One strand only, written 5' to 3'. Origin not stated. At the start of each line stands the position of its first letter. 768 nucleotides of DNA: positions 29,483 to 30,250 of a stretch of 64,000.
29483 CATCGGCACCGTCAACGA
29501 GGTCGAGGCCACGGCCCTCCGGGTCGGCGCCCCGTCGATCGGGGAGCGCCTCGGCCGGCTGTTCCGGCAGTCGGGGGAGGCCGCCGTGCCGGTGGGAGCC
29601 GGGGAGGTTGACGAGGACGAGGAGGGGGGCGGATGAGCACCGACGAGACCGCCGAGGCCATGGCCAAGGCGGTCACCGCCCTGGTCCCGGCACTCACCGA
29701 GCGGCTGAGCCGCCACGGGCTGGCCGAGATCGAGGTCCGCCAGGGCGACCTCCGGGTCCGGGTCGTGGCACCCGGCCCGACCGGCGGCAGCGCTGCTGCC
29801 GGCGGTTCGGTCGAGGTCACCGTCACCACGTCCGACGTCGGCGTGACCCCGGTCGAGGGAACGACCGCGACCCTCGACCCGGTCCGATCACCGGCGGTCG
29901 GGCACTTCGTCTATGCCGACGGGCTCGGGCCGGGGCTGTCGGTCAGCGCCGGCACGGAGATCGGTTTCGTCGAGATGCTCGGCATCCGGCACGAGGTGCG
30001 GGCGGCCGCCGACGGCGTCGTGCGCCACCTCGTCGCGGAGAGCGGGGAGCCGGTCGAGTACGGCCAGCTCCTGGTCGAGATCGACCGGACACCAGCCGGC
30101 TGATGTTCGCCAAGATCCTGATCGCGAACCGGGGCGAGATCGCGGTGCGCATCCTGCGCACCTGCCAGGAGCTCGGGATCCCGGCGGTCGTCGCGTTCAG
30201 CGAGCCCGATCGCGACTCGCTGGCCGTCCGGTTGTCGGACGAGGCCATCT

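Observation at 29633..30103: BCCP paralog without a biotinylatable lysine, inserted between accA and accC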

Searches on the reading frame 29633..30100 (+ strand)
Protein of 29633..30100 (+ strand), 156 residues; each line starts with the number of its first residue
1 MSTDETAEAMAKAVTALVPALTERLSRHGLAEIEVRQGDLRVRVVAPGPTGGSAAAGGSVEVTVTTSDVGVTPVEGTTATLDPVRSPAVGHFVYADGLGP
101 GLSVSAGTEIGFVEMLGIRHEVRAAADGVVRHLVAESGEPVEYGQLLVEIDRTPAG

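Call 3: search_protein_families(library=pfam, proteins=[window:29633-30100:+], max_evalue=0.01)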
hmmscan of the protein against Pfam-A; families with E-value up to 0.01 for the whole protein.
window:29633-30100:+ (156 aa): 1 family
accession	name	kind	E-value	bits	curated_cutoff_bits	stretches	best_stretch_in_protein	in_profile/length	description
PF00364.28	Biotin_lipoyl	-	4.1e-07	30.2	22.1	1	84-150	3-73/73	Biotin-requiring enzyme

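Call 5: find_homologous_proteins(query=window:29633-30100:+, max_evalue=0.001)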
Query window:29633-30100:+ (156 aa): 2220 proteins with E <= 0.001 among 2692 candidates; the best 120 are listed.
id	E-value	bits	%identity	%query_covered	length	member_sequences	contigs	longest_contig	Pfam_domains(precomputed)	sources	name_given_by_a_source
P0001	5.7e-90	317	100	100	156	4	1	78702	PF00364.29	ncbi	ncbi:MAG TPA: biotin/lipoyl-containing protein [Candidatus Limnocylindria bacterium]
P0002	1.6e-80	286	90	100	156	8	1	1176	PF00364.29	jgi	jgi:acetyl-CoA carboxylase biotin carboxyl carrier protein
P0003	2.6e-79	282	90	100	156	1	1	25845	PF00364.29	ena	-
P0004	3.0e-78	279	89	100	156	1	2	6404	PF00364.29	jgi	jgi:acetyl-CoA carboxylase biotin carboxyl carrier protein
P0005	3.6e-78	278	88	100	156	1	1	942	PF00364.29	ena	-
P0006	5.7e-78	278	87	100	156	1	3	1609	PF00364.29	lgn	-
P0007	2.7e-74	266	84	99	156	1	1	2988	PF00364.29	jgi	jgi:biotin carboxyl carrier protein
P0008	5.5e-72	258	85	97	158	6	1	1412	PF00364.29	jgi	jgi:acetyl-CoA carboxylase biotin carboxyl carrier protein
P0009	2.3e-71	256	82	97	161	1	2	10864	PF00364.29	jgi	jgi:biotin carboxyl carrier protein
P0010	2.7e-62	227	76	97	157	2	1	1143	PF00364.29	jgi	jgi:acetyl-CoA carboxylase biotin carboxyl carrier protein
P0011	6.4e-62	226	76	97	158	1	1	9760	PF00364.29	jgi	jgi:acetyl-CoA carboxylase biotin carboxyl carrier protein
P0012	2.6e-61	224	75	97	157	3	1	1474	PF00364.29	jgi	jgi:acetyl-CoA carboxylase biotin carboxyl carrier protein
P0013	7.5e-61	222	75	97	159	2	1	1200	PF00364.29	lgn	-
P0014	1.7e-60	221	76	99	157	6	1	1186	PF00364.29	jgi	jgi:acetyl-CoA carboxylase biotin carboxyl carrier protein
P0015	4.5e-60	220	75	97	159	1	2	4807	PF00364.29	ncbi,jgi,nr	ncbi:MAG: acetyl-CoA carboxylase biotin carboxyl carrier protein subunit [Chloroflexi bacterium]|nr:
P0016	5.5e-60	220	77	87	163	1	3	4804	PF00364.29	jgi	jgi:acetyl-CoA carboxylase biotin carboxyl carrier protein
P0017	2.7e-58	214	76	94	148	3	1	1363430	PF00364.29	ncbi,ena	-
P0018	2.9e-58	214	76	94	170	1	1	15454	PF00364.29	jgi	jgi:acetyl-CoA carboxylase biotin carboxyl carrier protein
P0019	3.2e-58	214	72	97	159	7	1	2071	PF00364.29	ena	-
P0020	4.5e-58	213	74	90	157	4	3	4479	PF00364.29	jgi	jgi:acetyl-CoA carboxylase biotin carboxyl carrier protein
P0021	7.0e-58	213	76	90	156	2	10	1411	PF00364.29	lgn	-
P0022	9.9e-58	212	72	97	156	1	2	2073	PF00364.29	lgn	-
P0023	1.2e-57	212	76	88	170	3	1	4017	PF00364.29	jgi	jgi:acetyl-CoA carboxylase biotin carboxyl carrier protein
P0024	3.1e-57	211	71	97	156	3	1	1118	PF00364.29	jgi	jgi:acetyl-CoA carboxylase biotin carboxyl carrier protein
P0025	3.4e-57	210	73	90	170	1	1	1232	PF00364.29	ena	-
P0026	1.2e-56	209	72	97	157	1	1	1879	PF00364.29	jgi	jgi:acetyl-CoA carboxylase biotin carboxyl carrier protein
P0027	1.6e-56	208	75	96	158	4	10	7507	PF00364.29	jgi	jgi:acetyl-CoA carboxylase biotin carboxyl carrier protein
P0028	2.8e-56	207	69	87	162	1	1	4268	PF00364.29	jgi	-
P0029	3.8e-56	207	72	90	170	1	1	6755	PF00364.29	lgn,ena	-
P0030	1.3e-55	205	70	97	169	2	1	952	PF00364.29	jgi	jgi:acetyl-CoA carboxylase biotin carboxyl carrier protein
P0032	1.9e-55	205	71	97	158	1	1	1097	PF00364.29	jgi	jgi:acetyl-CoA carboxylase biotin carboxyl carrier protein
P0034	2.8e-55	204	74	94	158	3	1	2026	PF00364.29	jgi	jgi:acetyl-CoA carboxylase biotin carboxyl carrier protein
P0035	3.0e-55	204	68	97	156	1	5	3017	PF00364.29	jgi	jgi:acetyl-CoA carboxylase biotin carboxyl carrier protein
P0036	5.1e-55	203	71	95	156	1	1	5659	PF00364.29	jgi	jgi:acetyl-CoA carboxylase biotin carboxyl carrier protein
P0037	6.9e-55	203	74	87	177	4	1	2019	PF00364.29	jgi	jgi:acetyl-CoA carboxylase biotin carboxyl carrier protein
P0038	8.5e-55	203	74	94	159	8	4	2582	PF00364.29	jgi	jgi:acetyl-CoA carboxylase biotin carboxyl carrier protein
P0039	8.9e-55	203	75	90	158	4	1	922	PF00364.29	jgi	jgi:acetyl-CoA carboxylase biotin carboxyl carrier protein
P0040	1.0e-54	202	68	100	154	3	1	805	PF00364.29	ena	-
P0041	1.2e-54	202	72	89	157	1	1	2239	PF00364.29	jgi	jgi:acetyl-CoA carboxylase biotin carboxyl carrier protein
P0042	3.9e-54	201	71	94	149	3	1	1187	PF00364.29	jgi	jgi:acetyl-CoA carboxylase biotin carboxyl carrier protein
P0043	4.4e-54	200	68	100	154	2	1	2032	PF00364.29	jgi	-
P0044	4.7e-54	200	67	100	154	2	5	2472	PF00364.29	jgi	jgi:acetyl-CoA carboxylase biotin carboxyl carrier protein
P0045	7.8e-54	200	70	90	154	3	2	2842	PF00364.29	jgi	jgi:acetyl-CoA carboxylase biotin carboxyl carrier protein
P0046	9.0e-54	199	68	100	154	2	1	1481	PF00364.29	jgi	-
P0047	9.3e-54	199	68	100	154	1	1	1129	PF00364.29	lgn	-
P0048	1.2e-53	199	76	87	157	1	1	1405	PF00364.29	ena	-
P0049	1.2e-53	199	70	90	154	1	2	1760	PF00364.29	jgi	jgi:acetyl-CoA carboxylase biotin carboxyl carrier protein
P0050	2.1e-53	198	67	100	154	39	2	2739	PF00364.29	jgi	jgi:acetyl-CoA carboxylase biotin carboxyl carrier protein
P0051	2.1e-53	198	67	97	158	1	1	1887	PF00364.29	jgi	jgi:acetyl-CoA carboxylase biotin carboxyl carrier protein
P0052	2.2e-53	198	66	100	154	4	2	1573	PF00364.29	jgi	jgi:acetyl-CoA carboxylase biotin carboxyl carrier protein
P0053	2.4e-53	198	68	100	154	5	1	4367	PF00364.29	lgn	-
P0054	3.3e-53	198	71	94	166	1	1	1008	PF00364.29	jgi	-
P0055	3.8e-53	197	68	100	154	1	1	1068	PF00364.29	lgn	-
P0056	5.1e-53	197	68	97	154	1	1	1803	PF00364.29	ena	-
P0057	5.2e-53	197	65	100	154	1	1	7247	PF00364.29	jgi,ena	-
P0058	5.4e-53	197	70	90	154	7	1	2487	PF00364.29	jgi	jgi:biotin carboxyl carrier protein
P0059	5.8e-53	197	67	100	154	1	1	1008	PF00364.29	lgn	-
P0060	6.0e-53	197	72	94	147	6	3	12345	PF00364.29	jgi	jgi:acetyl-CoA carboxylase biotin carboxyl carrier protein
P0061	6.4e-53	197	65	100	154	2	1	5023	PF00364.29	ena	-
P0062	1.0e-52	196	71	94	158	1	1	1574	PF00364.29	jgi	jgi:acetyl-CoA carboxylase biotin carboxyl carrier protein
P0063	1.2e-52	196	70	90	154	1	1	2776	PF00364.29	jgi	jgi:acetyl-CoA carboxylase biotin carboxyl carrier protein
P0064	2.2e-52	195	65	100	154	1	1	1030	PF00364.29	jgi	jgi:acetyl-CoA carboxylase biotin carboxyl carrier protein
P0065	5.2e-52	194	65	100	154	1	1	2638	PF00364.29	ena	-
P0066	5.9e-52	193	69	90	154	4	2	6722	PF00364.29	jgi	jgi:biotin carboxyl carrier protein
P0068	7.4e-52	193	66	100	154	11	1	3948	PF00364.29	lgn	-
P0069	1.5e-51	192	68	100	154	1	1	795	PF00364.29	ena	-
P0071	1.7e-51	192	68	97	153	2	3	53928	PF00364.29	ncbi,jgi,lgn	jgi:acetyl-CoA carboxylase biotin carboxyl carrier protein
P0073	1.8e-51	192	66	100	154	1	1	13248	PF00364.29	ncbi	ncbi:MAG: acetyl-CoA carboxylase biotin carboxyl carrier protein [Candidatus Limnocylindria bacteriu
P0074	1.9e-51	192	64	100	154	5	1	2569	PF00364.29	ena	-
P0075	2.6e-51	191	67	97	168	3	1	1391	PF00364.29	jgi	jgi:acetyl-CoA carboxylase biotin carboxyl carrier protein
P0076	3.2e-51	191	68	97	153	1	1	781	PF00364.29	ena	-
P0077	6.5e-51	190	68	96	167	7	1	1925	PF00364.29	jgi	jgi:acetyl-CoA carboxylase biotin carboxyl carrier protein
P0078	8.3e-51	190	66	97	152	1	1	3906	PF00364.29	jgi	jgi:acetyl-CoA carboxylase biotin carboxyl carrier protein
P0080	5.4e-50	187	64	97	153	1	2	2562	PF00364.29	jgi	-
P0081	6.8e-50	187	66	97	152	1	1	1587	PF00364.29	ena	-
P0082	7.1e-50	187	66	97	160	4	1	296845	PF00364.29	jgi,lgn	jgi:acetyl-CoA carboxylase biotin carboxyl carrier protein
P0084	1.1e-49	186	62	97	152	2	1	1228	PF00364.29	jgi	jgi:biotin carboxyl carrier protein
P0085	2.1e-49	185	68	90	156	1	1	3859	PF00364.29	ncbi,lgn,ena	-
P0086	6.2e-49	184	64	97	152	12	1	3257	PF00364.29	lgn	-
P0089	9.8e-49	183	64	97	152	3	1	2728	PF00364.29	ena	-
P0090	1.7e-48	182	61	100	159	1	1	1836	PF00364.29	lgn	-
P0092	1.9e-46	176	63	96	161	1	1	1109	PF00364.29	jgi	jgi:acetyl-CoA carboxylase biotin carboxyl carrier protein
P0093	7.3e-46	174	66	87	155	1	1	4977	PF00364.29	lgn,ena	-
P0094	7.6e-46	174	64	97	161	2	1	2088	PF00364.29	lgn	-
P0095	4.5e-45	171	67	88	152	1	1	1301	PF00364.29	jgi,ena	-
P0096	1.7e-43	166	63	97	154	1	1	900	PF00364.29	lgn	-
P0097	1.9e-43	166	61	94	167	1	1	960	PF00364.29,PF25919.1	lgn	-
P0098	3.7e-43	165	63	97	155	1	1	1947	PF00364.29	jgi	jgi:acetyl-CoA carboxylase biotin carboxyl carrier protein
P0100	3.2e-40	155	57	99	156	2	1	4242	PF00364.29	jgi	jgi:acetyl-CoA carboxylase biotin carboxyl carrier protein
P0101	6.8e-40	154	56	96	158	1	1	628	PF00364.29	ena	-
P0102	2.7e-39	152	80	60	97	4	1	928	PF00364.29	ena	-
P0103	3.5e-39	152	53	99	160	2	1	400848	PF00364.29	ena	-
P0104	5.6e-39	151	53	96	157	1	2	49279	PF00364.29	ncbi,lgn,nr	ncbi:MAG TPA: biotin/lipoyl-containing protein [candidate division Zixibacteria bacterium]|nr:biotin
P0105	5.9e-39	151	57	96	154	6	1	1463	PF00364.29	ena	-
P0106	6.3e-39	151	81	61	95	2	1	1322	PF00364.29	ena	-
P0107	7.9e-39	151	55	99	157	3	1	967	PF00364.29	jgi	jgi:acetyl-CoA carboxylase biotin carboxyl carrier protein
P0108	7.9e-39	151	58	99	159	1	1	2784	PF00364.29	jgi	jgi:acetyl-CoA carboxylase biotin carboxyl carrier protein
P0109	8.1e-39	151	57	99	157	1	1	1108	PF00364.29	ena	-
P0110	9.4e-39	151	55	95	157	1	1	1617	PF00364.29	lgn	-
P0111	9.7e-39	151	54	95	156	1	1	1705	PF00364.29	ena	-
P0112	1.1e-38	150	55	94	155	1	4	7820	PF00364.29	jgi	jgi:acetyl-CoA carboxylase biotin carboxyl carrier protein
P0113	1.3e-38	150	55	99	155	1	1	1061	PF00364.29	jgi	jgi:acetyl-CoA carboxylase biotin carboxyl carrier protein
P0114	1.5e-38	150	56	92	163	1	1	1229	PF00364.29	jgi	jgi:acetyl-CoA carboxylase biotin carboxyl carrier protein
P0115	1.5e-38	150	56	99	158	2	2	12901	PF00364.29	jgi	jgi:acetyl-CoA carboxylase biotin carboxyl carrier protein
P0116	1.9e-38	150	56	96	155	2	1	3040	PF00364.29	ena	-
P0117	2.9e-38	149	56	96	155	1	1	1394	PF00364.29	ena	-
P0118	3.1e-38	149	56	96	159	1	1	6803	PF00364.29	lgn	-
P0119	3.3e-38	149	54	98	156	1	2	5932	PF00364.29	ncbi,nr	ncbi:MAG: hypothetical protein M3O77_05965 [Chloroflexota bacterium]|nr:hypothetical protein [Chloro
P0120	3.5e-38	149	57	96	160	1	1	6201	PF00364.29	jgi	jgi:acetyl-CoA carboxylase biotin carboxyl carrier protein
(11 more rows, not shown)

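Call 11: find_related_loci(query=A1, collection=genome_contigs, flank=8000)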
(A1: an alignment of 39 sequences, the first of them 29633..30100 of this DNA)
Query A1 (156 aa) in genome_contigs; peptide patterns used: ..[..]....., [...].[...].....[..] (x = any residue, [..] = any of these).
599 stretches matched a pattern (row limit reached: there are more); 475 encode a relative of the query (tblastn E <= 1e-3); the best 80 are kept; 80 distinct loci.
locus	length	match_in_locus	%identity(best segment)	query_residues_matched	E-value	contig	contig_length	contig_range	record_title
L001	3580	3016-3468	71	5-156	5e-62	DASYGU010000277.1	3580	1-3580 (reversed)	MAG TPA_asm: Candidatus Limnocylindria bacterium isolate SMAG_U4222 k141_765612, whole genome shotgun sequence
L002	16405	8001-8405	80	22-156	4e-61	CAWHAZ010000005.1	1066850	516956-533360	MAG: uncultured Chloroflexia bacterium isolate MFD00962.bin.1.263 genome assembly, contig: contig_27454, whole genome sh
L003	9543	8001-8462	67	1-156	1e-59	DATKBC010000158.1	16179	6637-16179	MAG TPA_asm: Pleomorphomonadaceae bacterium isolate SMAG_U14410 k141_505418, whole genome shotgun sequence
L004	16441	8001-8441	65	3-152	1e-51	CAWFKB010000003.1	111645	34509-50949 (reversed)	MAG: uncultured Chloroflexia bacterium isolate MFD02242.bin.1.231 genome assembly, contig: contig_13021, whole genome sh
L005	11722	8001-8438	57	8-151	6e-42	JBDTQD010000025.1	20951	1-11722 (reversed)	MAG: Chloroflexota bacterium isolate cluster3_bin.213 NODE_8741_length_20951_cov_39.818482, whole genome shotgun sequenc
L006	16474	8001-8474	53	1-151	2e-41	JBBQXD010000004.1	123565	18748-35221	MAG: Candidatus Limnocylindria bacterium isolate Co_metawrap_2094 Cmw_2094_k141_22717008_length_123565_cov_19.9992, whol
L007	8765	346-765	56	8-151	2e-41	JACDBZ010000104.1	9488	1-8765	MAG: Chloroflexota bacterium isolate MGR_bin295 SD2897-2912_k127_51958, whole genome shotgun sequence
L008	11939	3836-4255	54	8-150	8e-41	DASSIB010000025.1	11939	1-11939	MAG TPA_asm: Candidatus Limnocylindria bacterium isolate SMAG_U1076 k141_509258, whole genome shotgun sequence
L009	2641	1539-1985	55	3-151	3e-40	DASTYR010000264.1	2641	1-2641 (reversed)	MAG TPA_asm: Solirubrobacterales bacterium isolate SMAG_U2447 k141_979796, whole genome shotgun sequence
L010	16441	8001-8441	54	3-151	3e-40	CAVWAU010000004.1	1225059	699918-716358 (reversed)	MAG: uncultured Chloroflexia bacterium isolate MFD05454.bin.3.409 genome assembly, contig: contig_16668, whole genome sh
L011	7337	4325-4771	50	2-151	8e-39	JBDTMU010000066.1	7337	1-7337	MAG: Chloroflexota bacterium isolate cluster3_bin.133 NODE_51268_length_7337_cov_13.829442, whole genome shotgun sequenc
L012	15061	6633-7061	51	8-151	5e-39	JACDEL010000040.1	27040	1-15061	MAG: Chloroflexi bacterium isolate MGR_bin359 SD2903_NODE_197_length_27040_cov_1.784602, whole genome shotgun sequence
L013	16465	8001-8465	53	2-151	8e-39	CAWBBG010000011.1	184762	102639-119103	MAG: uncultured Chloroflexia bacterium isolate MFD02923.bin.2.22 genome assembly, contig: contig_34450, whole genome sho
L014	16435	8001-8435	53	8-151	2e-38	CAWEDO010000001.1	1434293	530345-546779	MAG: uncultured Chloroflexia bacterium isolate MFD04944.bin.1.320 genome assembly, contig: contig_30070, whole genome sh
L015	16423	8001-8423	51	4-151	1e-38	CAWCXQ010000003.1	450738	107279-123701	MAG: uncultured Chloroflexia bacterium isolate MFD07737.bin.2.34 genome assembly, contig: contig_10666, whole genome sho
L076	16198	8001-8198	45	86-151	3e-12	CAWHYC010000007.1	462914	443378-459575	MAG: uncultured Chloroflexia bacterium isolate MFD02242.bin.2.300 genome assembly, contig: contig_43559, whole genome sh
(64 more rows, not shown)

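Call 17: search_protein_representatives(alignment_id=A1)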
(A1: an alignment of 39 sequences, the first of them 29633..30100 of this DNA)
Query: 39 sequences, 158 profile positions. Proteins with E-value up to 0.001 (for the whole library): 4553; up to 1e-10: 331; up to 1e-30: 15. The best 150 are listed.
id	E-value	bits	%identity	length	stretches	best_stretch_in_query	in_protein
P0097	1.4e-63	229.9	-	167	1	3-154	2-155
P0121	7.7e-55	201.5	-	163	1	1-157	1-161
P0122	1.0e-54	201.1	-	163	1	1-156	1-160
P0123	3.2e-53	196.3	-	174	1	1-155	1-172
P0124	3.6e-50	186.4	-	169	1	1-156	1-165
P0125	7.8e-42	159.3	-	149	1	3-154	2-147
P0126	1.2e-41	158.7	-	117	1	3-120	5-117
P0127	4.3e-37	143.9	-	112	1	44-155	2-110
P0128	4.5e-37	143.8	-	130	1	44-155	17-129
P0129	7.2e-35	136.6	-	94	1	83-153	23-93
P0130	7.3e-35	136.6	-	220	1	2-138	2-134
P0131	7.0e-34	133.4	-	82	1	82-155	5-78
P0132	3.0e-33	131.4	-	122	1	1-110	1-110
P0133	2.3e-32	128.5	-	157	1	88-156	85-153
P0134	1.0e-30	123.1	-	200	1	9-156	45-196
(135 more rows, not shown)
